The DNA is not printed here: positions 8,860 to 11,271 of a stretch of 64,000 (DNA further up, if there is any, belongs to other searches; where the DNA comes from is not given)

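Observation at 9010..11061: Family-B DNA polymerase-like gene whose catalytic motifs appear substituted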

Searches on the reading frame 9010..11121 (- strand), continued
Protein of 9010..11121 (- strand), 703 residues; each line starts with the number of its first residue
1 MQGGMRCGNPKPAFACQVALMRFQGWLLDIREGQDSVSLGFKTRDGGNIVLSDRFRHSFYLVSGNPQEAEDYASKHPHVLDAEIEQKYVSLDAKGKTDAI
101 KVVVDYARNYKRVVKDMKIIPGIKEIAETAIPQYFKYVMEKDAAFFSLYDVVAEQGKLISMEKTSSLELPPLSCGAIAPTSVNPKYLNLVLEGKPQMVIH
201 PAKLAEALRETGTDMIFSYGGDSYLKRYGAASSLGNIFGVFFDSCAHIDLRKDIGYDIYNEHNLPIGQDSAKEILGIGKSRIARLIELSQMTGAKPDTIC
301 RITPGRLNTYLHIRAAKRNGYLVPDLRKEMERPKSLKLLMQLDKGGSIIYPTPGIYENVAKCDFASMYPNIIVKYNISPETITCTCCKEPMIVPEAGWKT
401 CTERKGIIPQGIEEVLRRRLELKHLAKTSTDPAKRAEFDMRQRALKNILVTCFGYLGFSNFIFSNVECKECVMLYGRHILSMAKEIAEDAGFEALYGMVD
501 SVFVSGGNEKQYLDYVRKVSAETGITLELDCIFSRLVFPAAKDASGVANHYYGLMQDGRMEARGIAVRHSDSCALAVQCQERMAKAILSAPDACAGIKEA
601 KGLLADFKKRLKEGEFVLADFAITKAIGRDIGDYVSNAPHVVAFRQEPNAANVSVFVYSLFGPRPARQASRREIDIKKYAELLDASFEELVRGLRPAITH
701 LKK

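Call 29: search_solved_structures(query=A1, max_evalue=0.001, show_alignments=2)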
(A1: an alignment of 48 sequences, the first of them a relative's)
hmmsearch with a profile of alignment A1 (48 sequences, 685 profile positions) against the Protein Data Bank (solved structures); distinct sequences matched with E-value up to 0.001: 134 (the best 60 are shown).
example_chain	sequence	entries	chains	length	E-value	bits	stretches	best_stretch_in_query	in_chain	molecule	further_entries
6wya_A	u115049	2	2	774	1.1e-100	341.4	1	11-680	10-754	DNA polymerase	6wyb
4fm2_A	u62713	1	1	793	1.6e-99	337.6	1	12-680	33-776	DNA polymerase 1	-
4flt_A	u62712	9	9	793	1.8e-99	337.5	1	11-680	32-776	DNA polymerase 1 | Pyrococcus abyssi B family DNA polymerase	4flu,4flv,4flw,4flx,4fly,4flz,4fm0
1wns_A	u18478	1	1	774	2.4e-99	337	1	11-680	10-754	DNA POLYMERASE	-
1wn7_A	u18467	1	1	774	2.9e-99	336.8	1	11-680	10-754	Family B DNA Polymerase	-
4k8z_A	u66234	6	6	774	3e-99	336.7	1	11-680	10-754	DNA polymerase | DNA polymerase,DNA polymerase,DNA polymerase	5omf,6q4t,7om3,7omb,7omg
8s84_A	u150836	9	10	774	3.2e-99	336.6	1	11-680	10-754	DNA polymerase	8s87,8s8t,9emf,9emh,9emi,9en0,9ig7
5vu5_A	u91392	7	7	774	1.1e-97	331.5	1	11-680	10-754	DNA polymerase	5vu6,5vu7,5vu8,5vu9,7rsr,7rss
7tqw_A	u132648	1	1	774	1.2e-96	328.1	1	11-680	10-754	DNA polymerase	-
7rsu_A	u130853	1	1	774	1.5e-96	327.8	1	11-680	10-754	DNA polymerase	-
2jgu_A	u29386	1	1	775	1.6e-96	327.7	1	11-661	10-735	DNA POLYMERASE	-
9oat_A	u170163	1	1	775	1.7e-96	327.6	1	11-680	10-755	5-270, TNA polymerase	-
3a2f_A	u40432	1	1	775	2.4e-96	327.1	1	11-661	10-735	DNA polymerase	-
2xhb_A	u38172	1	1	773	8e-96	325.4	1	11-680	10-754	DNA POLYMERASE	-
2vwj_A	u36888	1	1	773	9.8e-96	325.1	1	11-680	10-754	DNA POLYMERASE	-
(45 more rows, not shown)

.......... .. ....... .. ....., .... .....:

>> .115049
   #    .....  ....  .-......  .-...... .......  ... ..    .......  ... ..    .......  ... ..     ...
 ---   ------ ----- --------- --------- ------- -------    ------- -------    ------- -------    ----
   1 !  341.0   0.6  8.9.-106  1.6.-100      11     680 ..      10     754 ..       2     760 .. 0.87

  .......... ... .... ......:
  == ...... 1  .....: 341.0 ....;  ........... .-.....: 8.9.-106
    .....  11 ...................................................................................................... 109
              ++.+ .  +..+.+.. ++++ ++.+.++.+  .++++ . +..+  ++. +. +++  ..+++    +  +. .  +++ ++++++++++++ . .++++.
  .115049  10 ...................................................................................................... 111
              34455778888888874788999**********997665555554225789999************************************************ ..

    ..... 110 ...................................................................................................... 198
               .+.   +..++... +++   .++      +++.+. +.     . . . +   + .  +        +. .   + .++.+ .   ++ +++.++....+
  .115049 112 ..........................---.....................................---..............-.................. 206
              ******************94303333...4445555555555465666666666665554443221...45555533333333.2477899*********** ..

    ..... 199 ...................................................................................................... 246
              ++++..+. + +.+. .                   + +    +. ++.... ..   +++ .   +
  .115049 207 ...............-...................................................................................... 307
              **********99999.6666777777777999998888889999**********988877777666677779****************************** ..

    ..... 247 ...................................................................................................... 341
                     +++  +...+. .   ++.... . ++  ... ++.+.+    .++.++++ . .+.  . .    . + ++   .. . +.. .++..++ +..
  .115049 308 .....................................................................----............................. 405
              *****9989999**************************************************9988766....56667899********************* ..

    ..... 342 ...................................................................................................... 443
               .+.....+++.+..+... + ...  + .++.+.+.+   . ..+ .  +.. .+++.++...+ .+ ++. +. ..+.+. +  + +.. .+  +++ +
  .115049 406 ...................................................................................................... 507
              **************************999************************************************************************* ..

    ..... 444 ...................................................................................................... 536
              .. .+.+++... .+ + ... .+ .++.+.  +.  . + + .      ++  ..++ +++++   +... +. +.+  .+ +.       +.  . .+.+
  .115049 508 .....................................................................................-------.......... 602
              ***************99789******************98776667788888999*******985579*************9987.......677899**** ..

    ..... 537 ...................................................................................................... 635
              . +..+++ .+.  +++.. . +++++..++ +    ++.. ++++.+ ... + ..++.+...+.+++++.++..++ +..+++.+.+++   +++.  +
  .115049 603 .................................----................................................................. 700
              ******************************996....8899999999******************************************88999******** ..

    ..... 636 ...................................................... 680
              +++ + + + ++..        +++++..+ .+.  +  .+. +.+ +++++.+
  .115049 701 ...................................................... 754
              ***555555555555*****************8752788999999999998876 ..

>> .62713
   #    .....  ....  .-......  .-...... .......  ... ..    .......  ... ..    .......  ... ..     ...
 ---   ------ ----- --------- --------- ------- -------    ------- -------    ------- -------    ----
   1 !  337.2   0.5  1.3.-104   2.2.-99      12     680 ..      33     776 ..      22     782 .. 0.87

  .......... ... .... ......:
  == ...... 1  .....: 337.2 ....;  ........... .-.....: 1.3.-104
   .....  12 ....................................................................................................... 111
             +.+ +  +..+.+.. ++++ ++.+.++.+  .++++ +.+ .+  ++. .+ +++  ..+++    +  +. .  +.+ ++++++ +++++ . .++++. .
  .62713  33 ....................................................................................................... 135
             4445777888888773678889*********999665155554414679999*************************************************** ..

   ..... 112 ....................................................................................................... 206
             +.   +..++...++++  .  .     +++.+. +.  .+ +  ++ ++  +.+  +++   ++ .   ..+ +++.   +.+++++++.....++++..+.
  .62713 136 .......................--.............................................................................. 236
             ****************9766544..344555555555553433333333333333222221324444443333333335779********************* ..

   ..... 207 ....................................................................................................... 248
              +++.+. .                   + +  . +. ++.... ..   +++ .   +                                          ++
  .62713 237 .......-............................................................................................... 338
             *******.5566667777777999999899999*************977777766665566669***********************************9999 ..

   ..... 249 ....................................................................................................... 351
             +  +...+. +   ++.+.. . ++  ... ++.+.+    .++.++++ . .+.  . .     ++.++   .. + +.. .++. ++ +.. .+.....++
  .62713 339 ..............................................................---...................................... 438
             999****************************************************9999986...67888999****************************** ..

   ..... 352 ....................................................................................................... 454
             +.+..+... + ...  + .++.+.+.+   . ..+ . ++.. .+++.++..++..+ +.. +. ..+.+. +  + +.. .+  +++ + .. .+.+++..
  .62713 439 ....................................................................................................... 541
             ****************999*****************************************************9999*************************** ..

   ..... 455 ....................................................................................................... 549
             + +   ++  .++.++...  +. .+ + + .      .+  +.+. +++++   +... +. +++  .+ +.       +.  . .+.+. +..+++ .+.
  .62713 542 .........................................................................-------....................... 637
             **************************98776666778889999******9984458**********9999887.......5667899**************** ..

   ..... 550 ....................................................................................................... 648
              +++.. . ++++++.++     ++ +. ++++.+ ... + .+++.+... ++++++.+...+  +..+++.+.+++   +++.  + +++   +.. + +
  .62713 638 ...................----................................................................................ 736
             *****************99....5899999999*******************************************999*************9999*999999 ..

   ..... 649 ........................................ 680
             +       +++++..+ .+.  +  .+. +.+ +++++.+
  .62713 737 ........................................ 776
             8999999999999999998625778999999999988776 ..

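Call 33: find_related_loci(query=A1, collection=genome_contigs, flank=4000)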
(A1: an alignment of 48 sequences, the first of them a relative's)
Query A1 (683 aa) in genome_contigs; peptide patterns used: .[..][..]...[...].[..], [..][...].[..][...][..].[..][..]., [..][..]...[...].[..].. (x = any residue, [..] = any of these).
600 stretches matched a pattern (row limit reached: there are more); 586 encode a relative of the query (tblastn E <= 1e-3); the best 80 are kept; 80 distinct loci.
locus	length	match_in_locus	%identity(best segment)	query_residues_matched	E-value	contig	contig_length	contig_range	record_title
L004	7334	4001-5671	40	38-670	2e-142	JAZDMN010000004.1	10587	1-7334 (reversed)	MAG: Candidatus Micrarchaeota archaeon isolate MEGAHIT-group-0.655 k141_18131082, whole genome shotgun sequence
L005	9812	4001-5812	39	2-670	3e-142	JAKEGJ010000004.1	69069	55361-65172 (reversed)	MAG: Candidatus Micrarchaeota archaeon isolate PMV_4.13 PMV_4.13.k101_266994, whole genome shotgun sequence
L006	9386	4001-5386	33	170-626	5e-75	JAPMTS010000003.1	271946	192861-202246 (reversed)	MAG: Candidatus Methanoperedens sp. isolate RBG 1 RBG_16_Archaea_41_19_RBG_16_scaffold_11, whole genome shotgun sequence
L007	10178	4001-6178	29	3-671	7e-75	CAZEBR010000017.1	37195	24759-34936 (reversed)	MAG TPA_asm: Candidatus Hadarchaeota archaeon isolate ERP127260_co1_52 genome assembly, contig: NODE_338_length_37195_co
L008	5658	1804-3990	29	4-672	2e-72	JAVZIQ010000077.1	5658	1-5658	MAG: Candidatus Bathyarchaeia archaeon isolate DRTY-6_201901_bins_51 DRTY-6_201901_bins_51_scaffold_77, whole genome sho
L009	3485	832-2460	32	117-626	2e-72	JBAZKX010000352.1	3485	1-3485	MAG: Desulfobaccales bacterium isolate SO_2017_LW4_154 scaffold_55658_c1_LW137-91_2017, whole genome shotgun sequence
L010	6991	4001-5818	31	117-675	1e-71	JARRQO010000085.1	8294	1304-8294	MAG: Deltaproteobacteria bacterium isolate Spart_204_MAG scaffold_5797, whole genome shotgun sequence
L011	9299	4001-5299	35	258-671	7e-72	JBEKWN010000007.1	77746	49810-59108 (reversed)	MAG: Thermodesulfobacteriota bacterium isolate SPRUCE 629 SPRUCE_629_7, whole genome shotgun sequence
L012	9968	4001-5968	30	2-623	4e-70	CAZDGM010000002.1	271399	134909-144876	MAG TPA_asm: uncultured Thermodesulfobacteriota bacterium isolate binchicken_co30_4 genome assembly, contig: NODE_37_len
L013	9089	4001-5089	38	265-626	8e-70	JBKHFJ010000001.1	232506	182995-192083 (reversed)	MAG: Methanomassiliicoccales archaeon isolate D1M05_42 NODE_1_length_232506_cov_7.763860, whole genome shotgun sequence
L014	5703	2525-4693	26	2-663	2e-69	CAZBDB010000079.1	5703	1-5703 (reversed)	MAG TPA_asm: uncultured Candidatus Bathyarchaeia archaeon isolate SRP239594_co1_36 genome assembly, contig: NODE_10032_l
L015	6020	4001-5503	32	145-614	2e-69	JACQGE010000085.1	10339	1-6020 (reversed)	MAG: Acidobacteria bacterium isolate NC_groundwater_1065_Ag_S2p5_55_111 S_2p5_S6_coassembly_k141_2437423, whole genome s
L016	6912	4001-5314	35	188-609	3e-69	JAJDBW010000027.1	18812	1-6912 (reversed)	MAG: Nitrospirota bacterium isolate OFTM308 OFTM308_26, whole genome shotgun sequence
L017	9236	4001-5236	34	200-618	3e-69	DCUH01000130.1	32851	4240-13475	MAG TPA_asm: bacterium UBA2219 isolate UBA2219 UBA2219_contig_25017, whole genome shotgun sequence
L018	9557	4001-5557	31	168-671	4e-69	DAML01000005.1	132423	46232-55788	MAG TPA_asm: Methanomassiliicoccaceae archaeon UBA472 UBA472_contig_4817, whole genome shotgun sequence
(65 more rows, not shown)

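Call 41: predict_structure(alignment_id=A1)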
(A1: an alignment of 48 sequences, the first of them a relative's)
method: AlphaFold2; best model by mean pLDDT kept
length: 683 residues; sequences in the alignment: 48
mean_pLDDT: 91.2   pTM: 0.88
mean pLDDT of the five models: 91.2, 90.3, 90.2, 88.8, 88.0
residues with pLDDT >= 90: 527; 70-90: 115; 50-70: 32; < 50: 9
segments of 3 or more residues with pLDDT < 50: 677-683
pLDDT, mean of each block of 10 residues (from residue 1): 97 94 96 97 97 98 97 92 96 97 95 96 97 98 94 95 92 95 94 95 85 69 93 83 56 93 95 94 90 95 84 84 71 94 93 94 87 90 94 95 95 94 92 71 86 91 96 90 96 98 95 95 76 95 89 95 96 94 98 96 92 94 93 93 96 97 96 64 36
secondary structure, 60 per line:
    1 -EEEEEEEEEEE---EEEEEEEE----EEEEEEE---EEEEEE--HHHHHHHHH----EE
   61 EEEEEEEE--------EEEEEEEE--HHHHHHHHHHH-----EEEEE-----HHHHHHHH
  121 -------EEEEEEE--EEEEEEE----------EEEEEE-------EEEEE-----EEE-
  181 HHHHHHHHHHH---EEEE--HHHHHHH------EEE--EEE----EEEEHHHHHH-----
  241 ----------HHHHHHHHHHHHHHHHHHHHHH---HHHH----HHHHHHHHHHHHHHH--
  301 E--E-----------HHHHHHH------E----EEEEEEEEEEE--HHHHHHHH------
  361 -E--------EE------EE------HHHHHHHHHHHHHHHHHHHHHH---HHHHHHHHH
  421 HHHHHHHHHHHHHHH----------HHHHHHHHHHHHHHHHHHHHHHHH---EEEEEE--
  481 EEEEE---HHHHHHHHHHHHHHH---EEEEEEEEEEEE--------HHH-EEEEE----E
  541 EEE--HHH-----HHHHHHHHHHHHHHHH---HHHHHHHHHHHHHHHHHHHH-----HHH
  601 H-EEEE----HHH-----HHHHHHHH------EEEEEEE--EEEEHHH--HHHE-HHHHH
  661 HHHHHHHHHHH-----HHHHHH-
elements in order: E2-12 E16-23 E28-34 E38-43 H46-54 E59-68 E77-84 H87-97 E103-107 H113-120 E128-134 E137-143 E154-159 E167-171 E177-179 H181-191 E195-198 H201-207 E214-216 E219-221 E226-229 H230-235 H251-272 H276-279 H284-298 H316-322 E334-344 H347-354 H387-408 H412-435 H446-469 E473-478 E481-485 H489-503 E507-518 E531-535 E540-543 H554-569 H573-592 H598-601 E603-606 H619-626 E633-639 E642-645 H656-671 H677-682

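Call 47: fold_search(model_id=the predicted structure, library=pdb)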
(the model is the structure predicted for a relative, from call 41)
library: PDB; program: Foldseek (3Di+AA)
matches with E <= 10: 1205; with E <= 0.001: 275
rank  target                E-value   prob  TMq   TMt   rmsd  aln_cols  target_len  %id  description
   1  5mdn_A                1.3e-43  1.00  0.73  0.67   6.0       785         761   22  Structure of the family B DNA polymerase from the hyperthermophilic archaeon Pyrobaculum calidifontis (released 2016-12-14)
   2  4k8x_A                4.3e-42  1.00  0.78  0.71   5.5       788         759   20  Binary complex of 9N DNA polymerase in the replicative state (released 2013-06-26)
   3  5vu9_A                5.2e-42  1.00  0.78  0.71   5.6       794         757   20  TNA polymerase, translocated product (released 2017-12-06)
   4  6wya_A                1.5e-41  1.00  0.77  0.70   5.6       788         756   21  RTX (Reverse Transcription Xenopolymerase) in complex with a DNA duplex and dAMPNPP (released 2020-08-19)
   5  4k8z_A                2.3e-41  1.00  0.78  0.71   5.5       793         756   20  KOD Polymerase in binary complex with dsDNA (released 2013-06-26)
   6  9oat_A                2.6e-41  1.00  0.78  0.70   5.3       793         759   20  TNA polymerase, 5-270, binary complex (released 2025-12-10)
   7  7om3_A                2.7e-41  1.00  0.78  0.70   5.6       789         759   20  Crystal structure of KOD DNA Polymerase in a binary complex with Hypoxanthine containing template (released 2021-10-13)
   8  5vu6_A                2.9e-41  1.00  0.79  0.72   4.8       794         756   20  TNA polymerase binary complex with primer/template duplex (released 2017-12-06)
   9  6is7_A                2.9e-41  1.00  0.78  0.71   5.4       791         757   19  Structure of 9N-I DNA polymerase incorporation with dA in the active site (released 2019-08-28)
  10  4flu_A                2.9e-41  1.00  0.64  0.59   7.5       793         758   19  Pyrococcus abyssi B family DNA polymerase bound to a dsDNA, in edition mode (released 2012-08-29)
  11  6is7_B                4.8e-41  1.00  0.78  0.71   5.5       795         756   20  Structure of 9N-I DNA polymerase incorporation with dA in the active site (released 2019-08-28)
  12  2xhb_A                5.1e-41  1.00  0.64  0.60   7.3       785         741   21  Crystal structure of DNA polymerase from Thermococcus gorgonarius in complex with hypoxanthine-containing DNA (released 2010-07-21)
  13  7rsu_A                6.0e-41  1.00  0.78  0.71   5.3       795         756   20  TNA polymerase, n+2 product (released 2021-10-27)
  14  5h12                  7.0e-41  1.00  0.71  0.65   6.6       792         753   20  Crystal structure of Deep Vent DNA Polymerase (released 2017-01-25)
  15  8s84_A                7.7e-41  1.00  0.78  0.71   5.4       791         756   20  KOD-H4 DNA polymerase mutant in a ternary complex with DNA/DNA and non-hydrolyzable triphosphate (released 2024-11-13)
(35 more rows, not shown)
